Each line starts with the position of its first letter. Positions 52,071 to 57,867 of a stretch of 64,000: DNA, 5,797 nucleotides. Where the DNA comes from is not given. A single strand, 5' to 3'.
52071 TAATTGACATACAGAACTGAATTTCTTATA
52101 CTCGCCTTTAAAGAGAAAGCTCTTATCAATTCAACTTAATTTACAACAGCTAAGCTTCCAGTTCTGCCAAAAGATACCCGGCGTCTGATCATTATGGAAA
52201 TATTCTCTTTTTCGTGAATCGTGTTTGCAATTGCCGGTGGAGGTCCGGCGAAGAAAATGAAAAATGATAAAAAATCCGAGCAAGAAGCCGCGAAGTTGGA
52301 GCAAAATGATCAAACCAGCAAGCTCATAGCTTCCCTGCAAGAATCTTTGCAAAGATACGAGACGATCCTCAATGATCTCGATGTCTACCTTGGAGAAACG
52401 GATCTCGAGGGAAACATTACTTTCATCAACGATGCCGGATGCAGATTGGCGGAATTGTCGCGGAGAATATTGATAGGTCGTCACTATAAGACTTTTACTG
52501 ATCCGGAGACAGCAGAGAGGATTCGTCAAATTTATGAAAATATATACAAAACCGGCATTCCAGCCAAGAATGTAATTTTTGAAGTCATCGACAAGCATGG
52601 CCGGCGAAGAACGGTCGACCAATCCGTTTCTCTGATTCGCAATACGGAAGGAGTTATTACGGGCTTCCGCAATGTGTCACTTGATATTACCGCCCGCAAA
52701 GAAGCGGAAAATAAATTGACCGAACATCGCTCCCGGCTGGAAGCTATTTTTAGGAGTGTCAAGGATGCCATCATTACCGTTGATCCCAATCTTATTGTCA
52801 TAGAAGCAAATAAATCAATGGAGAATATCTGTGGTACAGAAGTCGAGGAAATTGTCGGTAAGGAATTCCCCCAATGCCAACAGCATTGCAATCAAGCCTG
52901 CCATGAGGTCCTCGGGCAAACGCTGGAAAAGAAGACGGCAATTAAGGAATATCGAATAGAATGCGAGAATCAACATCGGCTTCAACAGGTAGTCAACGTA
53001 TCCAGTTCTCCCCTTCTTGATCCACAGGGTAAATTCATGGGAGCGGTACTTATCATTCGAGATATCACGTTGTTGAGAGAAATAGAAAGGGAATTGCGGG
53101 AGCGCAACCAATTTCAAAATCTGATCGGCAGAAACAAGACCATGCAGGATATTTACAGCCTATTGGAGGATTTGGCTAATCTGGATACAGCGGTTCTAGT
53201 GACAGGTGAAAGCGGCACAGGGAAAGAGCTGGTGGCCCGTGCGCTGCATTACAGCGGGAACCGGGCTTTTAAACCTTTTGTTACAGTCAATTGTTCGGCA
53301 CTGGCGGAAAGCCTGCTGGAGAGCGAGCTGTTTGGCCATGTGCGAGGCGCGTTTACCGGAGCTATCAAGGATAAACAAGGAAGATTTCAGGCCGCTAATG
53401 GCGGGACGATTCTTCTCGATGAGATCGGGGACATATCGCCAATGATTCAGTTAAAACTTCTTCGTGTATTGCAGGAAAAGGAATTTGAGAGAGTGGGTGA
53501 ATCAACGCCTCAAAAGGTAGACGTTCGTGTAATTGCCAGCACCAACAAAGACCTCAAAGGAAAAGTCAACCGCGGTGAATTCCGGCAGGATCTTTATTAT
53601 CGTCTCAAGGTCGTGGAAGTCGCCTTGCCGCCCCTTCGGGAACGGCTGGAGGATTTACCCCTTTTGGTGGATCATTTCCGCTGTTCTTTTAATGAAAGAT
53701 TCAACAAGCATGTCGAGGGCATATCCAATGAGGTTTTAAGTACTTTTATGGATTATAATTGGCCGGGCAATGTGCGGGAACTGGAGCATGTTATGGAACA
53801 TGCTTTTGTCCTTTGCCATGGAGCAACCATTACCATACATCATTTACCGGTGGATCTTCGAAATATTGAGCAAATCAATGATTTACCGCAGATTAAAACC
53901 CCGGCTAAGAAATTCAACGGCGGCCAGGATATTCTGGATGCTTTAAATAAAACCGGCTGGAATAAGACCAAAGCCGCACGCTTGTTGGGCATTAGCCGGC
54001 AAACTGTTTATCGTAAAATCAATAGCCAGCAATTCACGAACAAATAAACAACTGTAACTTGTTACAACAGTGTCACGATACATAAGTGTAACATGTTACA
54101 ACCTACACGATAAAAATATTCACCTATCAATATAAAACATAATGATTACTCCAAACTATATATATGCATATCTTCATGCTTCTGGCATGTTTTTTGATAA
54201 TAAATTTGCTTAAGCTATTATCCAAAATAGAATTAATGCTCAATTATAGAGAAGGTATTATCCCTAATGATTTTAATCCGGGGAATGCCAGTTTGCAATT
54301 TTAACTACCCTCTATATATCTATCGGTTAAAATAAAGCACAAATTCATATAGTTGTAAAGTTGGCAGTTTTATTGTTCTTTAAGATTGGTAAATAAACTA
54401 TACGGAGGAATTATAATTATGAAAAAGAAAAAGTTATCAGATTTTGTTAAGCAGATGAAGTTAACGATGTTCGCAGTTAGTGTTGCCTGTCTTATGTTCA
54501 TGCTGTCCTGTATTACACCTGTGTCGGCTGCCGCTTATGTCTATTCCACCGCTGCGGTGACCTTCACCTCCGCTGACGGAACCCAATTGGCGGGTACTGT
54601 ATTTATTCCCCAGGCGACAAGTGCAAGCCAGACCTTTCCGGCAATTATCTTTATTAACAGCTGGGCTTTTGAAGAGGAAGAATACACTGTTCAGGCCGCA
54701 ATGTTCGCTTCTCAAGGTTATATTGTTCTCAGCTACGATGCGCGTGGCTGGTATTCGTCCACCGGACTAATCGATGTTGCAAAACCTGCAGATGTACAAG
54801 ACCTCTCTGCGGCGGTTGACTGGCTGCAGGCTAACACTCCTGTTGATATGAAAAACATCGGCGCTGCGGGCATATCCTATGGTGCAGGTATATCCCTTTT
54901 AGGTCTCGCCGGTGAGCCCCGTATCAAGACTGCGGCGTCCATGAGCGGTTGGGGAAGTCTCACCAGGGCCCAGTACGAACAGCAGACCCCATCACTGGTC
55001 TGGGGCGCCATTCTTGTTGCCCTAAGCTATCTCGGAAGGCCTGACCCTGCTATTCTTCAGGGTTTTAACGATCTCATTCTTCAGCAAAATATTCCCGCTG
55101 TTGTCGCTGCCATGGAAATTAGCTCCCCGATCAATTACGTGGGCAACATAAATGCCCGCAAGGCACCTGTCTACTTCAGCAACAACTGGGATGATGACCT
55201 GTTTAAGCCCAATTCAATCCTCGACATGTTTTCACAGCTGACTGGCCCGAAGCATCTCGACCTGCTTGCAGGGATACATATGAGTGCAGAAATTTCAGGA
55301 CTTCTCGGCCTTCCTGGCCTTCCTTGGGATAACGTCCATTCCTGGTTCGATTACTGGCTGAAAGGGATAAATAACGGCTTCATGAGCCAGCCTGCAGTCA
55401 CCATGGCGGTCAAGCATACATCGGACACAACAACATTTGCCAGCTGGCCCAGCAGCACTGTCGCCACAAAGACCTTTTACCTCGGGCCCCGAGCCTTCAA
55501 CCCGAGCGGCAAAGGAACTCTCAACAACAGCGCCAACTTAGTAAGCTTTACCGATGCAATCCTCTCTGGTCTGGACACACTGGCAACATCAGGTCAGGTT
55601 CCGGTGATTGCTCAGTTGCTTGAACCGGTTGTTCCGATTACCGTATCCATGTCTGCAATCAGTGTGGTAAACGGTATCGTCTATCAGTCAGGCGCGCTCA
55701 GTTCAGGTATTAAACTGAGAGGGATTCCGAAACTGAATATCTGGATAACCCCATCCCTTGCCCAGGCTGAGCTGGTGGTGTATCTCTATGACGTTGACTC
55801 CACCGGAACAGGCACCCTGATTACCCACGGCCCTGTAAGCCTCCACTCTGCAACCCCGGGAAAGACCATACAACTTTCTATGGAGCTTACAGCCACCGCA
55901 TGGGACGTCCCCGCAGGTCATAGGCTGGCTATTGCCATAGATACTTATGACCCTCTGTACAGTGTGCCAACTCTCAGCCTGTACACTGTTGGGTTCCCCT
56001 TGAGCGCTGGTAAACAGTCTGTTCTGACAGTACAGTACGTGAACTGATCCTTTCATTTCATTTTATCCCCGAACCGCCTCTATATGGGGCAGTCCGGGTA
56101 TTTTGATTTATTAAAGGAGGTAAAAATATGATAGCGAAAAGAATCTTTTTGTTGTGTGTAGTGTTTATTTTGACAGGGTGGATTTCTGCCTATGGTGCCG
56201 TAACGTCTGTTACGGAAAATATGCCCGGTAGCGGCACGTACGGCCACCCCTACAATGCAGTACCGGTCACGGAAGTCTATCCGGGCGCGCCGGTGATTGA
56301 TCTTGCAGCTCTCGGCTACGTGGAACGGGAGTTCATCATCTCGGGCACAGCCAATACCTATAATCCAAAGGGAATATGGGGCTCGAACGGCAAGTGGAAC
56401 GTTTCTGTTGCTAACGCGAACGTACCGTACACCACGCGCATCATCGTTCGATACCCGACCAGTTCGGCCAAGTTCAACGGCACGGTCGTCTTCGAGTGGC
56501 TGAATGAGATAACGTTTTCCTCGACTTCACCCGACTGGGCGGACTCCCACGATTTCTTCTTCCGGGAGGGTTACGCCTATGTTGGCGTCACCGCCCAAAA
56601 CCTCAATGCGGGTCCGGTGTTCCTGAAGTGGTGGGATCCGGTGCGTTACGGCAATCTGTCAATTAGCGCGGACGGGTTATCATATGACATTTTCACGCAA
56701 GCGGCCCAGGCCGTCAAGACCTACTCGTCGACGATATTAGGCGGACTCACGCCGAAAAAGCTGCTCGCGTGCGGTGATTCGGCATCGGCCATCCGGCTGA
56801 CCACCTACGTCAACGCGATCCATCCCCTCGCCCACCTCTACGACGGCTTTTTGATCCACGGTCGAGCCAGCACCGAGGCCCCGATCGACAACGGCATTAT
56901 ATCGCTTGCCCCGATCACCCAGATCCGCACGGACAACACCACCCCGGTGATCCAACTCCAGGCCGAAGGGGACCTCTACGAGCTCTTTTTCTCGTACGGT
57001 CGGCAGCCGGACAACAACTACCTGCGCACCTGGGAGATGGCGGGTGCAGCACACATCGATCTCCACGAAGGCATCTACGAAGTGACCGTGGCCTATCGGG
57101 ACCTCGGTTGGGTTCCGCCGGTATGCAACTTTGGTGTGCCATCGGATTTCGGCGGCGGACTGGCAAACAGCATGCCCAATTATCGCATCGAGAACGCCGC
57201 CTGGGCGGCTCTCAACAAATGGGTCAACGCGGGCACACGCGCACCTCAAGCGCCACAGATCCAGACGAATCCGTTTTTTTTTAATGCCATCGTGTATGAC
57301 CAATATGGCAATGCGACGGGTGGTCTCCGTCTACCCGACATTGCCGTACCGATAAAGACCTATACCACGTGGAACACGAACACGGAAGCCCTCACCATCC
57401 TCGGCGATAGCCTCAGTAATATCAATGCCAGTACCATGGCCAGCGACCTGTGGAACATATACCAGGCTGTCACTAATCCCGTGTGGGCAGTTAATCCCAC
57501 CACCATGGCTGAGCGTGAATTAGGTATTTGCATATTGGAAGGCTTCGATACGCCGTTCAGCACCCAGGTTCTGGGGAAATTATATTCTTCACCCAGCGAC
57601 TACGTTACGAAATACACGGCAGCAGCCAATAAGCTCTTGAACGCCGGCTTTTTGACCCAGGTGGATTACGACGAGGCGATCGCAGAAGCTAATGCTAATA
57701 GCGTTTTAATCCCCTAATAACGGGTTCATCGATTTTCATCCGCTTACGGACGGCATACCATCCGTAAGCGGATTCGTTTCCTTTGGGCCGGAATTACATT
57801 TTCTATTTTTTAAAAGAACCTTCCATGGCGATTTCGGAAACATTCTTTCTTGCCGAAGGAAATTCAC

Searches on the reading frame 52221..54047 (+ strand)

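Call 19: search_protein_families(library=pfam, proteins=[window:52221-54047:+], max_evalue=0.00001)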
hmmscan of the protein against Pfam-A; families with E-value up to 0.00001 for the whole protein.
window:52221-54047:+ (608 aa): 11 families
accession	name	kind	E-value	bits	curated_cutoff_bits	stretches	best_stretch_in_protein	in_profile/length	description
PF00158.32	Sigma54_activat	-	1.8e-68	229.9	20.2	1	301-467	1-167/168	Sigma-54 interaction domain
PF25601.1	AAA_lid_14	-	1.5e-26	92.5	27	1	473-551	1-79/87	AAA+ ATPase lid domain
PF08448.16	PAS_4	-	3e-22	79.4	23.1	2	177-286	1-109/110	PAS fold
PF13426.13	PAS_9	-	3.3e-22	79.2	27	2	182-283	2-102/103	PAS domain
PF14532.12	Sigma54_activ_2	-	3.5e-22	79.6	25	1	302-472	1-138/138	Sigma-54 interaction domain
PF00989.32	PAS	-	2.3e-20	73.1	22.6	2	172-282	2-113/113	PAS fold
PF02954.25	HTH_8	-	1.6e-12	47.3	22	1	571-600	10-39/42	Bacterial regulatory protein, Fis family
PF13188.13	PAS_8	-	4.5e-09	36.3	21.8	0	172-222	2-53/65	PAS domain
PF07728.20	AAA_5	-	2.2e-08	34.6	22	1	325-445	2-125/139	AAA domain (dynein-related subfamily)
PF08447.18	PAS_3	-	2.1e-07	31.5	25.6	0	67-148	2-84/89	PAS fold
PF00004.35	AAA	-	3.3e-06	28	21.2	0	325-443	1-110/131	ATPase family associated with various cellular activities (AAA)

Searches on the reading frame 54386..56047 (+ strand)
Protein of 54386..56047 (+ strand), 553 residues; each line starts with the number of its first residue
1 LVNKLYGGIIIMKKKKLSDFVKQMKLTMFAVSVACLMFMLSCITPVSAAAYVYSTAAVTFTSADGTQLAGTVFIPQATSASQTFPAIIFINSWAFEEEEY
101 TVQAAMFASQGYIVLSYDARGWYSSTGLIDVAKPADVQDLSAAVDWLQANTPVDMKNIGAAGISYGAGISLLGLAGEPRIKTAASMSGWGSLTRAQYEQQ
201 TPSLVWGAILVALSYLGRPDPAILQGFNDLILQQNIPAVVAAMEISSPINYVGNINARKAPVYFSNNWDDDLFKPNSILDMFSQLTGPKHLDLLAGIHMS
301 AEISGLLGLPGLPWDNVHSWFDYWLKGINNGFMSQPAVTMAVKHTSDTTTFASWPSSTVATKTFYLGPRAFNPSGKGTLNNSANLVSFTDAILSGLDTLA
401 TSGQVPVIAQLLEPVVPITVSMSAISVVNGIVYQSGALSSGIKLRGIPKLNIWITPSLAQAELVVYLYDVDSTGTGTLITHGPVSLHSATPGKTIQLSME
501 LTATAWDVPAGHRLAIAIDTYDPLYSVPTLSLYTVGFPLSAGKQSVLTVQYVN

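Call 20: search_protein_families(library=pfam, proteins=[window:54386-56047:+], max_evalue=0.00001)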
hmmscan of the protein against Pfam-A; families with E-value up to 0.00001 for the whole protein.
window:54386-56047:+ (553 aa): 5 families
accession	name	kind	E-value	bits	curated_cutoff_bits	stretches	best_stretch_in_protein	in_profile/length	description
PF02129.25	Peptidase_S15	-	1.2e-32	114.1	23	1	64-299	1-261/262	X-Pro dipeptidyl-peptidase (S15 family)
PF08530.16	PepX_C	-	5.5e-23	82.4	22.5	1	330-531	1-189/217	X-Pro dipeptidyl-peptidase C-terminal non-catalytic domain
PF12740.14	PETase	-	2.6e-07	30.7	28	1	48-208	20-176/263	PET hydrolase-like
PF20434.5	BD-FAE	-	8.9e-06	25.8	26.8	0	79-172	8-105/215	BD-FAE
PF05448.18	AXE1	-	9.7e-06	25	21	0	57-122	58-120/321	Acetyl xylan esterase (AXE1)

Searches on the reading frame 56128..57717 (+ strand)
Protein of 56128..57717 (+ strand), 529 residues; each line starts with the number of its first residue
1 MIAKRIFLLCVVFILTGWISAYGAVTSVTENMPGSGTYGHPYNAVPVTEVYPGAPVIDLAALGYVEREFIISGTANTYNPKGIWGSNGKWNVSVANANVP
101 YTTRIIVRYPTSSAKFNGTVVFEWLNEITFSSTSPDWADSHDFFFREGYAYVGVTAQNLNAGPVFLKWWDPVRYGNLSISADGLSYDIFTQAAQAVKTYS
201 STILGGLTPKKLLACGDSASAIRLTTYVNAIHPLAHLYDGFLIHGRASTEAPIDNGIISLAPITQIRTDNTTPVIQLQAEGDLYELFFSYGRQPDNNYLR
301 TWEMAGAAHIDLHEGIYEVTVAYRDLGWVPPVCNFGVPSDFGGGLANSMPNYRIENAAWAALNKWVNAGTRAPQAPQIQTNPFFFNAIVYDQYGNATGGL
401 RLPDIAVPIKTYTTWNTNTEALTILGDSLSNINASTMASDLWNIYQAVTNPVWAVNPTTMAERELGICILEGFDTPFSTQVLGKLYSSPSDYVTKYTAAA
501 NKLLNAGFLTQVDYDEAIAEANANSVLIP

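Call 20: search_protein_families(library=pfam, proteins=[window:56128-57717:+], max_evalue=0.00001)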
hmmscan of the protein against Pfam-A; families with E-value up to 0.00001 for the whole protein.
window:56128-57717:+ (529 aa): 1 family
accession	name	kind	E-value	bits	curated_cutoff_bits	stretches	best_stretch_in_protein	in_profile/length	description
PF20091.5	Abhydrolase_10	-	2.9e-126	422.3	23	2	51-436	18-391/429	Alpha/beta hydrolase domain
